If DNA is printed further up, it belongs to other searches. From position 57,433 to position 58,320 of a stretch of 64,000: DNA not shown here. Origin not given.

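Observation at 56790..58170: Coupled lambda-type Ser/Thr phosphatase and DEDDh exonuclease next to a HipA kinase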

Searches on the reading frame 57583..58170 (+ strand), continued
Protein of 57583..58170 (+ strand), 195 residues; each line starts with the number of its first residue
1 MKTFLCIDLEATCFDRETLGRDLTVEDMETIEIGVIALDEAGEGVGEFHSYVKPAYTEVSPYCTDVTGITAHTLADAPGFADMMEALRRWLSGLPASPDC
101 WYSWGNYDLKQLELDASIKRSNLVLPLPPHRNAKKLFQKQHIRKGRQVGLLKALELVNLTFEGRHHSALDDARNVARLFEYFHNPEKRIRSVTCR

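Call 37: search_protein_families(library=pfam, proteins=[L013:7539-8891:-, L013:7259-7603:-, L013:5800-6639:-, L132:10897-12297:+, L005:5591-6022:+, L005:6046-6237:+, L006:9175-9591:+, L006:9615-9989:+, L006:10903-11334:+, L005:4091-4393:+], max_evalue=0.01)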
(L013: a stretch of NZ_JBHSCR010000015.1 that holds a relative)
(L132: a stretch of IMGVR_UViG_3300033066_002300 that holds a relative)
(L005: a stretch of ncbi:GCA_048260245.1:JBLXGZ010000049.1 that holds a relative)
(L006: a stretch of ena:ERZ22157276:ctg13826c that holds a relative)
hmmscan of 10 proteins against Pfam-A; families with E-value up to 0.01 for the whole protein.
L013:7539-8891:- (450 aa): 2 families
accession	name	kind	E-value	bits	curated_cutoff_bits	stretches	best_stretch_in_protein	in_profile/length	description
PF07804.18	HipA_C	-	5e-36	124.8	30.5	1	183-414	3-207/213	HipA-like C-terminal domain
PF13657.11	Couple_hipA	-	1.3e-19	70.9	22.5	1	62-152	3-97/99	HipA N-terminal domain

L013:7259-7603:- (114 aa): 2 families
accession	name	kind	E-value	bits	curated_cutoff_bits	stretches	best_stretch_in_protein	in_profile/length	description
PF01381.28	HTH_3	-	1.8e-06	28.3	23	1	52-97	9-53/55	Helix-turn-helix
PF12844.13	HTH_19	-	0.0052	17.1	30.2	1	48-94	8-54/64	Helix-turn-helix domain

L013:5800-6639:- (279 aa): 3 families
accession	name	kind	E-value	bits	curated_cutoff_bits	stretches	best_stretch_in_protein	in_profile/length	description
PF13683.12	rve_3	-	1.3e-24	86.2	26.5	1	202-267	2-67/67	Integrase core domain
PF00665.32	rve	-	1.4e-21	77.1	32.6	1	118-213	4-102/102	Integrase core domain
PF13276.12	HTH_21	-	0.00046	20.8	28.1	1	71-102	29-60/60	HTH-like domain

L132:10897-12297:+ (467 aa): 2 families
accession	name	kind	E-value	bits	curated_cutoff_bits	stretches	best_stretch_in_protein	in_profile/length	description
PF00149.33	Metallophos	-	5.9e-10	40.3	21.5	1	216-410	5-155/191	Calcineurin-like phosphoesterase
PF13671.12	AAA_33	-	9.2e-05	23.2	27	1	27-149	2-108/143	AAA domain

L005:5591-6022:+ (143 aa): 1 family
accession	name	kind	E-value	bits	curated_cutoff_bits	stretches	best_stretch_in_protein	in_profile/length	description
PF09722.15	Xre_MbcA_ParS_C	-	0.00021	21.6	24.5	1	90-127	8-43/51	Antitoxin Xre/MbcA/ParS C-terminal toxin-binding domain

L005:6046-6237:+ (63 aa): 0 families

L006:9175-9591:+ (138 aa): 1 family
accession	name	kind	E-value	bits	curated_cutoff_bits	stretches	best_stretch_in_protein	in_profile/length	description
PF09722.15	Xre_MbcA_ParS_C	-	0.00088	19.7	24.5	1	96-125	14-41/51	Antitoxin Xre/MbcA/ParS C-terminal toxin-binding domain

L006:9615-9989:+ (124 aa): 1 family
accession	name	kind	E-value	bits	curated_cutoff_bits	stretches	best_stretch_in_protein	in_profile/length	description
PF22275.1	DUF6957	-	0.0007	19.6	27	1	38-82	51-96/112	Domain of unknown function (DUF6957)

L006:10903-11334:+ (143 aa): 0 families

L005:4091-4393:+ (100 aa): 0 families

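Call 46: search_dna_similar(query=window:57583-58170:+, collection=phages, mode=protein, max_rows=15, max_evalue=0.001)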
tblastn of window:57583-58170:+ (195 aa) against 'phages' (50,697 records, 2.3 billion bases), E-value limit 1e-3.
Records with a match: 13; places in all: 14; records where one place covers at least 80% of the query: 11.
Best place of each record, by identity: <60% 13.
By first word of the organism name: Bacteriophage 7; Bacillus 2; Acinetobacter 1; Dolichospermum 1; uncultured 1; Tunturiibacter 1.
By host as written in the record: - 8; Bacillus megaterium str. ATCC 43725 2; Acinetobacter johnsonii CEMTC 8123 1; Dolichospermum flos-aquae 1; Tunturiibacter psychrotolerans X4BP1 1.
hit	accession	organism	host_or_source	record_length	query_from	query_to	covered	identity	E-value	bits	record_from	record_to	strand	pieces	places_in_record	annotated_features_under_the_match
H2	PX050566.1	Acinetobacter phage vB_AciJM_313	Acinetobacter johnsonii CEMTC 8123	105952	5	178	89%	34.3%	2e-18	88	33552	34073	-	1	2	3'-5' exonuclease ERI1 (x2)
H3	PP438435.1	Dolichospermum phage Dfl-JY45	Dolichospermum flos-aquae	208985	4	191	96%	29.8%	7e-14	75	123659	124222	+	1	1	hypothetical protein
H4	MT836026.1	Bacteriophage sp.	human fecal samples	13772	3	178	90%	30.9%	8e-13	72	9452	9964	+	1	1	record has no annotation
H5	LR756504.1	uncultured phage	metagenomic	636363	3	179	91%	30.3%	2e-15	79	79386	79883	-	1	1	record has no annotation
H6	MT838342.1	Bacteriophage sp.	human fecal samples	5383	1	185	95%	28.9%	6e-8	57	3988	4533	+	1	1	record has no annotation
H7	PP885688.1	Tunturiibacter phage Tunturi_5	Tunturiibacter psychrotolerans X4BP1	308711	5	178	89%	30.0%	9e-7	54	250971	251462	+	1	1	DNA polymerase exonuclease subunit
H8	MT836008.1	Bacteriophage sp.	human fecal samples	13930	5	172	86%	29.1%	7e-7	54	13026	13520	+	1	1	record has no annotation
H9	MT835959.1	Bacteriophage sp.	human fecal samples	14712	3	176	89%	26.4%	2e-7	56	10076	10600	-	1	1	record has no annotation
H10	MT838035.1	Bacteriophage sp.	human fecal samples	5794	3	179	91%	24.6%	4e-5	49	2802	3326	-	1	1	record has no annotation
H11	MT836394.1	Bacteriophage sp.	human fecal samples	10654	28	180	78%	28.0%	3e-8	58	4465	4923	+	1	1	record has no annotation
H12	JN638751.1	Bacillus phage G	Bacillus megaterium str. ATCC 43725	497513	22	184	84%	25.4%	5e-8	57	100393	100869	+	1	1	167: gp167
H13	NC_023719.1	Bacillus phage G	Bacillus megaterium str. ATCC 43725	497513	22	184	84%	25.4%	5e-8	57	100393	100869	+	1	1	167: gp167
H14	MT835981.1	Bacteriophage sp.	human fecal samples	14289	8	95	45%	35.2%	1e-4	47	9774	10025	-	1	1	record has no annotation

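Call 48: get_annotated_region(hit=H2, flank=6000)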
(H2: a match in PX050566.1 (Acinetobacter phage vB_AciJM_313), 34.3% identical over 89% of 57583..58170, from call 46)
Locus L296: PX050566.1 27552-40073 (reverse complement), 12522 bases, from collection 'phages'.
description: Acinetobacter phage vB_AciJM_313, complete genome.
organism: Acinetobacter phage vB_AciJM_313 (NCBI taxid 3456261)
taxonomy: Viruses
host: Acinetobacter johnsonii CEMTC 8123; source: -; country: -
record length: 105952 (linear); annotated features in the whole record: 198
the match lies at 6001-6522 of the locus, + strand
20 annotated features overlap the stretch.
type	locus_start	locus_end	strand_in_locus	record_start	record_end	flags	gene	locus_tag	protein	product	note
CDS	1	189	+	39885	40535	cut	-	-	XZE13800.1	NTP pyrophosphohydrolase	putative pyrophosphatase; label: CDS_60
CDS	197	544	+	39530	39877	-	-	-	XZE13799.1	ribonucleoside-diphosphate reductase large subunit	label: CDS_59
CDS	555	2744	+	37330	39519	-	-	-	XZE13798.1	hypothetical protein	ribonucleoside-diphosphate reductase large subunit; label: CDS_58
CDS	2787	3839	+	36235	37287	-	-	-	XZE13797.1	ribonucleoside-diphosphate reductase small subunit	ribonucleoside-diphosphate reductase small subunit; label: CDS_57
CDS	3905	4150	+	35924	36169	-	-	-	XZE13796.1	hypothetical protein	label: CDS_56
CDS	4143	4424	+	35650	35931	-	-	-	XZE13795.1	hypothetical protein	label: CDS_55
CDS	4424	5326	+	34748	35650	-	-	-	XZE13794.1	thymidylate synthase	thymidylate synthase; label: CDS_54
CDS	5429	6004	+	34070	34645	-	-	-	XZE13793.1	3'-5' exonuclease ERI1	3'-exonuclease; hydrolase; label: CDS_53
CDS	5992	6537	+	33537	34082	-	-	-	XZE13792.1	3'-5' exonuclease ERI1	DNA-polymerase-3 subunit epsilon; label: CDS_52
CDS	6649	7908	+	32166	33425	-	-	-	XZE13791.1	hypothetical protein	label: CDS_51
CDS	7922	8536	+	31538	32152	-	-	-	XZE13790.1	tellurium resistant like protein TerD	terD; label: CDS_50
CDS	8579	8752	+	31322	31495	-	-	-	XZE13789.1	hypothetical protein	label: CDS_49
CDS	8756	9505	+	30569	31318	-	-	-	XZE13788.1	von Willebrand factor type A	label: CDS_48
CDS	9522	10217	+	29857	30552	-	-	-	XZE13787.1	integral membrane protein YjbE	label: CDS_47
CDS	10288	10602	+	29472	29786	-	-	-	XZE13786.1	hypothetical protein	label: CDS_46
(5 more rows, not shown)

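Call 49: get_annotated_region(hit=H3, flank=5000)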
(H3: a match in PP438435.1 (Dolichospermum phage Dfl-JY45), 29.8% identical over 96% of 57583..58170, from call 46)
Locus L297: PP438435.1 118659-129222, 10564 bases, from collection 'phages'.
description: Dolichospermum phage Dfl-JY45, complete genome.
organism: Dolichospermum phage Dfl-JY45 (NCBI taxid 3128132)
taxonomy: Viruses
host: Dolichospermum flos-aquae; source: China; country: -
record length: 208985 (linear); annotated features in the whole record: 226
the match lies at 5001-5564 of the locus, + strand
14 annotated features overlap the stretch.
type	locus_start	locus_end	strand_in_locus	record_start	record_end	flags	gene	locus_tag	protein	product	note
CDS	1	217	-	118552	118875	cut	-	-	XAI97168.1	hypothetical protein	-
CDS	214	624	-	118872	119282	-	-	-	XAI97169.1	hypothetical protein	-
CDS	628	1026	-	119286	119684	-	-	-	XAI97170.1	hypothetical protein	-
CDS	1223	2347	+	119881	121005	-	-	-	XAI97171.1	hypothetical protein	-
CDS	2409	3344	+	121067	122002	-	-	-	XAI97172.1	hypothetical protein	-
CDS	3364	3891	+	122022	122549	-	-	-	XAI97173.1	hypothetical protein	-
CDS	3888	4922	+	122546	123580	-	-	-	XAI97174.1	hypothetical protein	-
CDS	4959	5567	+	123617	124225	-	-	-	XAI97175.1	hypothetical protein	-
CDS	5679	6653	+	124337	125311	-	-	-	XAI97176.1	hypothetical protein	-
CDS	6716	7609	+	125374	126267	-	-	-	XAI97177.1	hypothetical protein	-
CDS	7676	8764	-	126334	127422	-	-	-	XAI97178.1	hypothetical protein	-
CDS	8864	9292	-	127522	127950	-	-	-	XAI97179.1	hypothetical protein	-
CDS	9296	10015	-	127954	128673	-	-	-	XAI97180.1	hypothetical protein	-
CDS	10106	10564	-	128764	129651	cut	-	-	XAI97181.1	hypothetical protein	-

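Call 52: search_protein_families(library=pfam, proteins=[L132:5263-6837:+, L132:6840-7607:+, L132:8020-8583:+, L132:8573-9397:+, L132:9399-9938:+, L132:10524-10868:+, L132:12305-12997:+, L132:13001-14041:+, L132:14045-14893:+, L132:14920-15639:+], max_evalue=0.001)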
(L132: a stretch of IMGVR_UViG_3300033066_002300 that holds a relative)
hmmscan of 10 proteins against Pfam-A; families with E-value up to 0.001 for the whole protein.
L132:5263-6837:+ (524 aa): 1 family
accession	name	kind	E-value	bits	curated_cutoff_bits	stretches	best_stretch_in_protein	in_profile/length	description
PF01645.23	Glu_synthase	-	1.9e-73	248.2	20.4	1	138-453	66-368/369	Conserved region in glutamate synthase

L132:6840-7607:+ (255 aa): 0 families

L132:8020-8583:+ (187 aa): 1 family
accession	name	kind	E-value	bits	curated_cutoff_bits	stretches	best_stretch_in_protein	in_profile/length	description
PF13521.12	AAA_28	-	4.3e-10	40.5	27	1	12-162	2-156/164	AAA domain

L132:8573-9397:+ (274 aa): 1 family
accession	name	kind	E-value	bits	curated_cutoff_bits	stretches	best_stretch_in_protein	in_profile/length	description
PF25539.1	Bestrophin_2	-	5.3e-45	154.6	27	2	165-269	179-283/288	Bacterial/Fungal Bestrophin protein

L132:9399-9938:+ (179 aa): 1 family
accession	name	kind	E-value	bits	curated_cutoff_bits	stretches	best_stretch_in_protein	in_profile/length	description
PF01885.22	PTS_2-RNA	-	3e-53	180.9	26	1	5-170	2-176/177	RNA 2'-phosphotransferase, Tpt1 / KptA family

L132:10524-10868:+ (114 aa): 0 families

L132:12305-12997:+ (230 aa): 1 family
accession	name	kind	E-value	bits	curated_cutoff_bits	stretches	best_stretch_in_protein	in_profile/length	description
PF03741.22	TerC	-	3.5e-39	134.8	27.8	1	10-198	1-177/178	Integral membrane protein TerC family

L132:13001-14041:+ (346 aa): 4 families
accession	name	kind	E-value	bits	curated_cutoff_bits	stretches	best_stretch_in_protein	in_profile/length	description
PF01556.23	DnaJ_C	-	4.1e-33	115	26.6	1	102-312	5-152/152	DnaJ C terminal domain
PF00226.36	DnaJ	-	1.6e-28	99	27.8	1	4-66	1-63/63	DnaJ domain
PF00684.25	DnaJ_CXXCXGXG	-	1.6e-12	48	32.7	1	125-185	1-64/65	DnaJ central domain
PF15777.11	Anti-TRAP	-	0.00014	22.3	32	1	161-189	9-43/59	Tryptophan RNA-binding attenuator protein inhibitory protein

L132:14045-14893:+ (282 aa): 1 family
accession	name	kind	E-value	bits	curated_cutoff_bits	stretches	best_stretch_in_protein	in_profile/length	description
PF00857.26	Isochorismatase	-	0.00012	22.7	27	0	187-236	104-151/175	Isochorismatase domain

L132:14920-15639:+ (239 aa): 2 families
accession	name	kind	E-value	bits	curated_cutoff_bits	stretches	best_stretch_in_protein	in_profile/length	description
PF00092.34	VWA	-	6.8e-10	39.9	23.8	1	39-186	1-138/174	von Willebrand factor type A domain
PF13519.12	VWA_2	-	3.5e-05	24.8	27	1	40-151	1-107/107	von Willebrand factor type A domain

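Call 57: search_protein_families(library=pfam, alignment_id=A4, max_evalue=0.0001)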
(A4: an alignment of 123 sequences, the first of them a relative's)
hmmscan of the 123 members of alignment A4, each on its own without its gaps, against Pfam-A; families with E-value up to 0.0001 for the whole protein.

A. member 1, L016:8867-9640:+ (257 aa): 0 families

B. families by the number of members that match (of 123 scanned): 100 families (the first 25 are shown)
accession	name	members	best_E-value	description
PF01521.26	Fe-S_biosyn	7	3.7e-20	Iron-sulphur cluster biosynthesis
PF00067.27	p450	4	2e-85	Cytochrome P450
PF00149.33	Metallophos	4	1e-12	Calcineurin-like phosphoesterase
PF12850.12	Metallophos_2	4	3.1e-09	Calcineurin-like phosphoesterase superfamily domain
PF08719.17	NADAR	3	9e-44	NADAR domain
PF10127.15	RlaP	3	2.1e-43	RNA repair pathway DNA polymerase beta family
PF01063.24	Aminotran_4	3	1.8e-40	Amino-transferase class IV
PF22055.1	MvaT_DBD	3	5.9e-24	Bacterial xenogeneic silencer MvaT, C-terminal domain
PF01494.25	FAD_binding_3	3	6.2e-24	FAD binding domain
PF13847.12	Methyltransf_31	3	1.3e-19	Methyltransferase domain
PF01266.30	DAO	3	6.1e-10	FAD dependent oxidoreductase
PF04820.20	Trp_halogenase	3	5e-07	Tryptophan halogenase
PF13450.12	NAD_binding_8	3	3.1e-06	NAD(P)-binding Rossmann-like domain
PF07992.20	Pyr_redox_2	3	5.6e-06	Pyridine nucleotide-disulphide oxidoreductase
PF02390.23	Methyltransf_4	2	6.7e-49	Putative methyltransferase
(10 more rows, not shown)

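Call 70: search_protein_families(library=pfam, alignment_id=A5, max_evalue=0.0001)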
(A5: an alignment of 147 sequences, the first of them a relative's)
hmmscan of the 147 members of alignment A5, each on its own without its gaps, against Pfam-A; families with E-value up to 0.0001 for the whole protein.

A. member 1, L093:7188-7565:+ (125 aa): 1 family
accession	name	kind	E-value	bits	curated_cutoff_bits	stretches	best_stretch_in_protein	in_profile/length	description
PF02657.20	SufE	-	4.4e-15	56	27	1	16-123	8-118/121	Fe-S metabolism associated domain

B. families by the number of members that match (of 147 scanned): 76 families (the first 25 are shown)
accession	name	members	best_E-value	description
PF13264.11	DUF4055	5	4.6e-39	Domain of unknown function (DUF4055)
PF10127.15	RlaP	4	1.6e-21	RNA repair pathway DNA polymerase beta family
PF07724.20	AAA_2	4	6.8e-08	AAA domain (Cdc48 subfamily)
PF00004.35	AAA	4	1.3e-06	ATPase family associated with various cellular activities (AAA)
PF07728.20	AAA_5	3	7.6e-08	AAA domain (dynein-related subfamily)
PF03237.21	Terminase_6N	3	5.8e-07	Terminase large subunit, T4likevirus-type, N-terminal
PF01695.23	IstB_IS21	3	1.7e-05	IstB-like ATP binding protein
PF13173.12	AAA_14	3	2.8e-05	AAA domain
PF00709.27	Adenylsucc_synt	2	1.3e-107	Adenylosuccinate synthetase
PF04308.18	RNaseH_like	2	8.5e-21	Ribonuclease H-like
PF01521.26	Fe-S_biosyn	2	2e-17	Iron-sulphur cluster biosynthesis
PF09424.15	YqeY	2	1e-16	Yqey-like protein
PF01467.32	CTP_transf_like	2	1.1e-16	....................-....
PF04055.27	Radical_SAM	2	7.5e-09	Radical SAM superfamily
PF13671.12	AAA_33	2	8.7e-09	AAA domain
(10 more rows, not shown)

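Call 78: search_protein_families(library=padloc, proteins=[L006:9615-9989:+, L005:5591-6022:+, L005:6046-6237:+, L006:10903-11334:+], max_evalue=0.001)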
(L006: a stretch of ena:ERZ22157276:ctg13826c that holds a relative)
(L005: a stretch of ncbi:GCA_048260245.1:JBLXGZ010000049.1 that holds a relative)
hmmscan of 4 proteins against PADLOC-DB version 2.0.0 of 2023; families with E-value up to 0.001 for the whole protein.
L006:9615-9989:+ (124 aa): 0 families

L005:5591-6022:+ (143 aa): 0 families

L005:6046-6237:+ (63 aa): 0 families

L006:10903-11334:+ (143 aa): 0 families

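Call 79: predict_structure(alignment_id=A1)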
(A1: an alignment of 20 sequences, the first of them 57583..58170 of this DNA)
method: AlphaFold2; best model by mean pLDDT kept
length: 195 residues; sequences in the alignment: 20
mean_pLDDT: 92.2   pTM: 0.88
mean pLDDT of the five models: 92.2, 91.1, 90.7, 90.4, 90.4
residues with pLDDT >= 90: 160; 70-90: 23; 50-70: 11; < 50: 1
segments of 3 or more residues with pLDDT < 50: none
pLDDT, mean of each block of 10 residues (from residue 1): 97 78 76 98 97 93 94 96 98 97 97 95 96 95 87 96 96 98 85 55
secondary structure, 60 per line:
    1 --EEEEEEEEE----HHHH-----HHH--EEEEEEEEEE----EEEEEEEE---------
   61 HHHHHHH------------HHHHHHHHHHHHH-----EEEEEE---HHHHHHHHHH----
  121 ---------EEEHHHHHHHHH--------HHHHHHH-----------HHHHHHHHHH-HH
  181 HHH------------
elements in order: E3-11 H16-19 E30-39 E44-51 H61-67 H80-92 E98-103 H107-116 E130-132 H133-141 H150-156 H168-177 H179-183

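Call 81: fold_search(model_id=the predicted structure, library=pdb)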
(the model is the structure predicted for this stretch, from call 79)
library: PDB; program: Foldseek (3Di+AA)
matches with E <= 10: 698; with E <= 0.001: 120
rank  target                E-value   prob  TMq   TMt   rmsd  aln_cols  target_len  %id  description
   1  7k05_A                1.0e-12  1.00  0.76  0.74   3.1       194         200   26  Crystal structures and ribonuclease activity of the Flavivirus host factor ERI3 that is involved in viral RNA synthesi (released 2021-10-06)
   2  4l8r_E                1.3e-12  1.00  0.74  0.54   3.0       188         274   26  Structure of mrna stem-loop, human stem-loop binding protein and 3'hexo ternary complex (released 2013-07-10)
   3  7n8v_A                1.6e-12  1.00  0.75  0.68   4.1       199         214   24  Crystal structure of free ERI2 nuclease (released 2022-07-06)
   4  7lpz_A                4.1e-12  1.00  0.76  0.73   3.1       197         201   26  Crystal structures and ribonuclease activity of the Flavivirus host factor ERI3 that is involved in viral RNA synthesi (released 2022-02-16)
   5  4qoz_E                5.0e-12  1.00  0.75  0.54   2.9       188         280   27  Crystal structure of the histone mRNA stem-loop, stem-loop binding protein (phosphorylated), and 3'hExo ternary comple (released 2014-07-23)
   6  7n8v_B                6.9e-12  1.00  0.69  0.64   4.8       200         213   24  Crystal structure of free ERI2 nuclease (released 2022-07-06)
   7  1w0h                  8.4e-12  1.00  0.77  0.75   2.6       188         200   26  Crystallographic structure of the nuclease domain of 3'hExo, a DEDDh family member, bound to rAMP (released 2004-09-30)
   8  4l8r_B                8.4e-12  1.00  0.74  0.53   2.8       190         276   26  Structure of mrna stem-loop, human stem-loop binding protein and 3'hexo ternary complex (released 2013-07-10)
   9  1zbh_B                1.8e-11  1.00  0.75  0.66   2.9       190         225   26  3'-end specific recognition of histone mRNA stem-loop by 3'-exonuclease (released 2006-09-26)
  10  4qoz_B                2.7e-11  1.00  0.77  0.55   2.6       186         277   27  Crystal structure of the histone mRNA stem-loop, stem-loop binding protein (phosphorylated), and 3'hExo ternary comple (released 2014-07-23)
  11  2xri                  2.9e-11  1.00  0.75  0.71   3.2       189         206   26  Crystal structure of human ERI1 exoribonuclease 3 (released 2010-09-29)
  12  1zbu_B                3.1e-11  1.00  0.77  0.51   2.5       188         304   26  crystal structure of full-length 3'-exonuclease (released 2006-09-19)
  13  8h2f                  3.5e-11  1.00  0.69  0.77   3.5       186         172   18  Crystal structure of DnaQ domain in complex witn TMP of Streptococcus thermophilus strain DGCC 7710 (released 2023-09-13)
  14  1zbu_A                5.2e-11  1.00  0.77  0.68   2.5       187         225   27  crystal structure of full-length 3'-exonuclease (released 2006-09-19)
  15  8zef_A                5.2e-11  1.00  0.73  0.18   3.1       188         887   18  Crystal structure of Staphylococcus aureus DinG protein in complex with ssDNA and Ca2+ (released 2025-05-21)
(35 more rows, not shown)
